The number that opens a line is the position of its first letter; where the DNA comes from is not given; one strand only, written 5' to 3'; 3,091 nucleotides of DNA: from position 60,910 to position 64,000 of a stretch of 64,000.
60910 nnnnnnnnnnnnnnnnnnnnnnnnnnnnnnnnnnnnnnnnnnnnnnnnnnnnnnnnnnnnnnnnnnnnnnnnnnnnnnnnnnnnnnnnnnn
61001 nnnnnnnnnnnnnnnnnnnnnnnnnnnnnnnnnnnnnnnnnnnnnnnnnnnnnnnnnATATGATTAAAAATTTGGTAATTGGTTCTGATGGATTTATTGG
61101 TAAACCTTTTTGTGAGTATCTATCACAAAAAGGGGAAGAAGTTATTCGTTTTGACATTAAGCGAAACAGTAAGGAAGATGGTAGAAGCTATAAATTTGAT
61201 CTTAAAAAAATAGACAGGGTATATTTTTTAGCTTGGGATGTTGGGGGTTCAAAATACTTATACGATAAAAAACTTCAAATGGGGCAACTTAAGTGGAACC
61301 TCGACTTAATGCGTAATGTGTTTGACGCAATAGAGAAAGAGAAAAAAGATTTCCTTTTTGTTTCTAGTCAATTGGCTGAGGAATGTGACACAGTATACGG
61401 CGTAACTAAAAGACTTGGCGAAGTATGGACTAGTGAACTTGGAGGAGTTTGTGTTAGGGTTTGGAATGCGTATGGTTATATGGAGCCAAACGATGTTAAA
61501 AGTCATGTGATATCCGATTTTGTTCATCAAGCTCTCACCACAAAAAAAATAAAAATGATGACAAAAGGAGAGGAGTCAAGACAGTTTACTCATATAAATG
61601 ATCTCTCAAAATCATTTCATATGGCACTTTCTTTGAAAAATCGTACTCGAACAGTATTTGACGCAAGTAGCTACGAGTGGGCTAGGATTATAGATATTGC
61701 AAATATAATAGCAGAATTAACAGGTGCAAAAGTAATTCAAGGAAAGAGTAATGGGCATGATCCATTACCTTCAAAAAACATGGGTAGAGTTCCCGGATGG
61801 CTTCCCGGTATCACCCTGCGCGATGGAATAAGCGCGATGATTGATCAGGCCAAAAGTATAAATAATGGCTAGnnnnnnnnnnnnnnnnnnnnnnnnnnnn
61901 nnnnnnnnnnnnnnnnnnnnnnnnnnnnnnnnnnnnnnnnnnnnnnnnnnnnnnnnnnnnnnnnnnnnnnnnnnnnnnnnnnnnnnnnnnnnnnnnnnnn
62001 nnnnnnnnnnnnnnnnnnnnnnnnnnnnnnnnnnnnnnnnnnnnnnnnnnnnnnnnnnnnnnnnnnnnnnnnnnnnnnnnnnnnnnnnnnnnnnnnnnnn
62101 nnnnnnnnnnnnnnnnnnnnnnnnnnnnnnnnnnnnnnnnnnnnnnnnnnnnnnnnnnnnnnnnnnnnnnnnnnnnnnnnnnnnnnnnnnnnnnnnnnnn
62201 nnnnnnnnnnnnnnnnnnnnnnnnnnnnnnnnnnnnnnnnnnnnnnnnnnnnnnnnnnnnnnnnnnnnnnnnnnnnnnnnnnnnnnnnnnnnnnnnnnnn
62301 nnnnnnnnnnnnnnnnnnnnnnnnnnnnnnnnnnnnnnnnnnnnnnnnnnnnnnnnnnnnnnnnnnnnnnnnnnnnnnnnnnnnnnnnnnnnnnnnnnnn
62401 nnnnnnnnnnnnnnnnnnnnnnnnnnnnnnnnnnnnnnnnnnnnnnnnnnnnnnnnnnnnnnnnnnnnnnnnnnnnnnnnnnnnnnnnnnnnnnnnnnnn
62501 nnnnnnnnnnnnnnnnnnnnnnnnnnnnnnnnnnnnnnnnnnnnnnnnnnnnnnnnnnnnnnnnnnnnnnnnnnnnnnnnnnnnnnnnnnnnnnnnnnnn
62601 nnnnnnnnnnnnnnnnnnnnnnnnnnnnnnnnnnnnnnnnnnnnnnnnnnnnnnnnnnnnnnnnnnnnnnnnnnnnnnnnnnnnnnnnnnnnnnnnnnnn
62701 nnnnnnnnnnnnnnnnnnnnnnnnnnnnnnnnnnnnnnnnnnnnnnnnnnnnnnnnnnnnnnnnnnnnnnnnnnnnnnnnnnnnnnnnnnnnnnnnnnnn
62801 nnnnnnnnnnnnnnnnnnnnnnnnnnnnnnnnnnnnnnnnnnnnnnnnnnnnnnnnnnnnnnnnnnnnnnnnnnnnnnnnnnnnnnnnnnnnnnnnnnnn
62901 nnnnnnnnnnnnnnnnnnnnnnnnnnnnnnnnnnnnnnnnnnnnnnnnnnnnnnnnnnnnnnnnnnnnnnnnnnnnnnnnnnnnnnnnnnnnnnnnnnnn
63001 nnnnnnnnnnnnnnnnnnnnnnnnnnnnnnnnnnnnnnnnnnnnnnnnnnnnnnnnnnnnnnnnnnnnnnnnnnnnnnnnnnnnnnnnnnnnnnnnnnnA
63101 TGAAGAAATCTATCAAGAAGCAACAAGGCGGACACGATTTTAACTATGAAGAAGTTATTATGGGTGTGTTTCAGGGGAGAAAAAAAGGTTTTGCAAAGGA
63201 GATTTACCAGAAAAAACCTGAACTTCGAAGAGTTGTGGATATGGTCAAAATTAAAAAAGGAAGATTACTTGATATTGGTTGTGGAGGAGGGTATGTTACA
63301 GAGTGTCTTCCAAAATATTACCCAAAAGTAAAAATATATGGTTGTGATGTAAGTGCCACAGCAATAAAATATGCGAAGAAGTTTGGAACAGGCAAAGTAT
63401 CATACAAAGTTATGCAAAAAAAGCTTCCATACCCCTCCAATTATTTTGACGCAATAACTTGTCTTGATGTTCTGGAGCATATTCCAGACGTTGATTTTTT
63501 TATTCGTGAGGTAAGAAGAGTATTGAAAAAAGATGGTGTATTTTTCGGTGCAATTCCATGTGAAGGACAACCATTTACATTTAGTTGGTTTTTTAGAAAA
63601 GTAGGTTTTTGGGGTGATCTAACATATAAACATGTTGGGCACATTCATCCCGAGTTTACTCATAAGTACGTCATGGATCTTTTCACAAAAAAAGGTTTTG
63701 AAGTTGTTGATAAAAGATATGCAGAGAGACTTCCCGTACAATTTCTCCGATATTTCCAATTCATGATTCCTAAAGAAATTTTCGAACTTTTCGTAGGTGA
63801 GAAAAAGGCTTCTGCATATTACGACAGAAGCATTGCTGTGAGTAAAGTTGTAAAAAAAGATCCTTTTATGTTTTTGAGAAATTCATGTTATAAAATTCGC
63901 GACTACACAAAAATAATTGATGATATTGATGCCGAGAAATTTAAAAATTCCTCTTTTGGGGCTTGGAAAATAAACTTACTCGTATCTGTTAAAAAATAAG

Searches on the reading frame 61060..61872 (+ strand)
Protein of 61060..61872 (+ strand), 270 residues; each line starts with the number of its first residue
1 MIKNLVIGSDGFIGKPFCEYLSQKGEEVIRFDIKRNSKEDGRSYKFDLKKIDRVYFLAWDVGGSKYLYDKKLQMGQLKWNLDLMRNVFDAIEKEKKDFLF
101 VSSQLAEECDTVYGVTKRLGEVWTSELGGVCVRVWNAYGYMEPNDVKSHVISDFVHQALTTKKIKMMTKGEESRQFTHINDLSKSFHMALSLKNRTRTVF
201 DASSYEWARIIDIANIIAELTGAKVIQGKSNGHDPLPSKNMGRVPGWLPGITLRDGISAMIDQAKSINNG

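Call 8: search_protein_families(library=pfam, proteins=[window:61060-61872:+], max_evalue=0.01)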
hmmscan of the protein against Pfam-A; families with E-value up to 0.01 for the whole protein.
window:61060-61872:+ (270 aa): 2 families
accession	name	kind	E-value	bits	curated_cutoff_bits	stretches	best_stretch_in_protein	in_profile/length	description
PF01370.27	Epimerase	-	2.4e-18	66.9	20.9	1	5-193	2-228/240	NAD dependent epimerase/dehydratase family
PF16363.11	GDP_Man_Dehyd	-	6.1e-08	32.9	27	0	5-45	1-41/332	GDP-mannose 4,6 dehydratase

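Call 70: search_protein_families(library=ncbifam, proteins=[window:61060-61872:+], max_evalue=0.00001)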
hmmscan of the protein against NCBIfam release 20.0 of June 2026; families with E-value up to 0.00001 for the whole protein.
window:61060-61872:+ (270 aa): 4 families
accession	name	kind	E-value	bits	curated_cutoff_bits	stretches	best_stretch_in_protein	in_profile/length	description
TIGR04180.1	EDH_00030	hypoth_equivalog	1e-07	31.3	475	0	131-225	169-260/297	NAD-dependent 4,6-dehydratase LegB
TIGR01181.1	dTDP_gluc_dehyt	equivalog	5.4e-07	29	365.1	0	131-261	175-308/321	dTDP-glucose 4,6-dehydratase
NF047922.1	GDPFucSynFcl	equivalog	1.1e-06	28.3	500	0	136-260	163-297/308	GDP-L-fucose synthase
NF047837.1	UDPAcbARedWbcJ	equivalog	3.1e-06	26.3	500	1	3-195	2-189/372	UDP-2-acetamido-2,6-beta-L-arabino-hexul-4-ose reductase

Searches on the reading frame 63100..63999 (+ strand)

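Call 8: search_protein_families(library=pfam, proteins=[window:63100-63999:+], max_evalue=0.01)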
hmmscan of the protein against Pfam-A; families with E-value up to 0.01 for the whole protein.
window:63100-63999:+ (299 aa): 12 families
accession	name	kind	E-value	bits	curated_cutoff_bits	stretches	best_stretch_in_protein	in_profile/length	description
PF08241.18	Methyltransf_11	-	6.8e-22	78.4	21.2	1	57-149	1-94/95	Methyltransferase domain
PF13489.12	Methyltransf_23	-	9.3e-18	64.9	27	1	50-204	20-163/164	Methyltransferase domain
PF13649.12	Methyltransf_25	-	7e-17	62.4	27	1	57-146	2-97/97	Methyltransferase domain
PF08242.18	Methyltransf_12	-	1.3e-16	61.6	30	1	57-148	1-98/98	Methyltransferase domain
PF13847.12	Methyltransf_31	-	5.7e-14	52.5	27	1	53-149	4-108/145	Methyltransferase domain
PF01209.24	Ubie_methyltran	-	1.1e-06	28.7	20.1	1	46-148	40-149/233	ubiE/COQ5 methyltransferase family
PF02353.26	CMAS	-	1.1e-06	28.6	27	1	42-149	51-163/273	Mycolic acid cyclopropane synthetase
PF05175.20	MTS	-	1.2e-06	28.8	23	1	50-94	29-73/170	Methyltransferase small domain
PF03141.22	Methyltransf_29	-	1e-05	24.8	23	1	24-149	87-216/506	Putative S-adenosyl-L-methionine-dependent methyltransferase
PF05219.18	DREV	-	0.00012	21.8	26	1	50-146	92-182/265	DREV methyltransferase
PF07021.18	MetW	-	0.0045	17.1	21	1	41-147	3-107/193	Methionine biosynthesis protein MetW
PF05401.17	NodS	-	0.0079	16.5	24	0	52-148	43-142/201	Nodulation protein S (NodS)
